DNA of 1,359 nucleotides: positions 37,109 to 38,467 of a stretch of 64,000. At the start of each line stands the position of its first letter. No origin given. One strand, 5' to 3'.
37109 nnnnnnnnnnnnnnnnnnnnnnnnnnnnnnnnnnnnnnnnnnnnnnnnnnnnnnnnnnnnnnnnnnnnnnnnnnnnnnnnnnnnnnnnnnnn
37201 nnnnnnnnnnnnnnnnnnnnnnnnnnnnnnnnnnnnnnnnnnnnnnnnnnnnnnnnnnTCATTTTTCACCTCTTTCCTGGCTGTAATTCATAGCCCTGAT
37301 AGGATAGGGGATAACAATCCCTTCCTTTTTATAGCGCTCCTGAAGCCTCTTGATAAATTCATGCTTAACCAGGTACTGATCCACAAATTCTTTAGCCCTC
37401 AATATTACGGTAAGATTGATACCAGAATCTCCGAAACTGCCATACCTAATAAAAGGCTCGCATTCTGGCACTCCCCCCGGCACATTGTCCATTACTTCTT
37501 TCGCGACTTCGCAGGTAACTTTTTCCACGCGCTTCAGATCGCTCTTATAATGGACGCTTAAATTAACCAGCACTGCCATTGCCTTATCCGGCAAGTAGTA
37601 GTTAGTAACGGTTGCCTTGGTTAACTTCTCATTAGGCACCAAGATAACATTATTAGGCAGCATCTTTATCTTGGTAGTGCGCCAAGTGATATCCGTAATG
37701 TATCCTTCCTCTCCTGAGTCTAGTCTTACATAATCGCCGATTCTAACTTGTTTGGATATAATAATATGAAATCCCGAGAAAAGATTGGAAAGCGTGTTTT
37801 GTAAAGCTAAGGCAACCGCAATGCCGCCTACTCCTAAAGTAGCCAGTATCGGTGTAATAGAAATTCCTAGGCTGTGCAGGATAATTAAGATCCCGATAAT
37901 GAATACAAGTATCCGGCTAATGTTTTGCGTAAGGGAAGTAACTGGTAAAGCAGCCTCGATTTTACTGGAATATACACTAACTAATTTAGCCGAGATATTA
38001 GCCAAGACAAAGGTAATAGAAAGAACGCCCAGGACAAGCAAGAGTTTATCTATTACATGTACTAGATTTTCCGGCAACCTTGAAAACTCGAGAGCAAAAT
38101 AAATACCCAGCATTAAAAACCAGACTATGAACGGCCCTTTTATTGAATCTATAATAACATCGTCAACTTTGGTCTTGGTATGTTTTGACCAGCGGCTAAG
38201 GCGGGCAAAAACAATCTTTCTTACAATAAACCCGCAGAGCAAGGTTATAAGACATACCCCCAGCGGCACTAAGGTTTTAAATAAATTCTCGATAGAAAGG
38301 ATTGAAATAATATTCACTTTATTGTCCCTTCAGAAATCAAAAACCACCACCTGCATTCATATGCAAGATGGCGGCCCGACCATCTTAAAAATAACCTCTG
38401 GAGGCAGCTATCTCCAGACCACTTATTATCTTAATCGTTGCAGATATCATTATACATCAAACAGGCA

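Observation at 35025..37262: Trehalose-6-phosphate synthase fused to a two-TM extracytoplasmic sensor and HAMP domain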

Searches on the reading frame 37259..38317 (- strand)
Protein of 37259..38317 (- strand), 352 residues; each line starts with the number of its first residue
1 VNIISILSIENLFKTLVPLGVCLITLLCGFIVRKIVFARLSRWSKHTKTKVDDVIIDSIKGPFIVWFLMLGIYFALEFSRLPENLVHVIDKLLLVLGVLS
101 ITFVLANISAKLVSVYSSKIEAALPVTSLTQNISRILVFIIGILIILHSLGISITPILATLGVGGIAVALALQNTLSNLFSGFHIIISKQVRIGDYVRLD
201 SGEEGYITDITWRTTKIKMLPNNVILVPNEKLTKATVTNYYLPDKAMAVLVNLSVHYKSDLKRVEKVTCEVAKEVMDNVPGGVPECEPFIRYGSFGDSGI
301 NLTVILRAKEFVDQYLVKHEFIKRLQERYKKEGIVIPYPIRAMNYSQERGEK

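Call 3: search_protein_families(library=pfam, proteins=[window:37259-38317:-], max_evalue=0.1)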
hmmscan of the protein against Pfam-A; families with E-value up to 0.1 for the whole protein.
window:37259-38317:- (352 aa): 3 families
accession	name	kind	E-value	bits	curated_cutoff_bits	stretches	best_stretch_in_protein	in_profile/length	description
PF00924.24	MS_channel_2nd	-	2e-17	63.5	20.2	1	174-240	1-66/68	Mechanosensitive ion channel, beta-domain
PF21082.3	MS_channel_3rd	-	2.3e-09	38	21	1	251-336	3-88/88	Mechanosensitive ion channel MscS, C-terminal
PF21088.3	MS_channel_1st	-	2.5e-09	37.4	23.1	1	132-173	1-42/42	Mechanosensitive ion channel, transmembrane helices 2/3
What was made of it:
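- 37259..38317 (-): Upstream MscS-family mechanosensitive channel, 4-nt overlap with the fusion gene. Pfam MS_channel 1st/2nd/3rd domains (call 3).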

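Call 4: search_protein_families(library=ncbifam, proteins=[window:37259-38317:-], max_evalue=0.1)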
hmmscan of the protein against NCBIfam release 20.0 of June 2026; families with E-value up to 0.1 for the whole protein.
window:37259-38317:- (352 aa): 8 families
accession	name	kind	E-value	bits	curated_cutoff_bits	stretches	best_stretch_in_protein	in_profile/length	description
NF047601.1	MscSThanab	equivalog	8.7e-29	100.8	500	1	95-341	24-272/280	small-conductance mechanosensitive channel MscS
NF047602.1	MscsSHelicob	equivalog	2e-26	93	400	1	92-338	13-251/260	small-conductance mechanosensitive channel MscS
NF007662.0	PRK10334.1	subfamily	3.5e-22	79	321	1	88-347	31-279/286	small-conductance mechanosensitive channel MscS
NF008438.0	PRK11281.1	equivalog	3.2e-19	68.2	991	1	91-337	838-1080/1113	mechanosensitive channel MscK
NF008180.0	PRK10929.1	equivalog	3.7e-15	54.9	809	1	130-346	875-1086/1109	miniconductance mechanosensitive channel MscM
NF008542.0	PRK11465.1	equivalog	1.8e-09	36.5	596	1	91-278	471-656/741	mechanosensitive channel protein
NF041949.1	THIVI_2564_fam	equivalog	0.0081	16.2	33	1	120-152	18-50/51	Thivi_2564 family membrane protein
NF006812.0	PRK09334.1-2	equivalog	0.038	14.4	171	1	316-340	45-69/109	30S ribosomal protein S25e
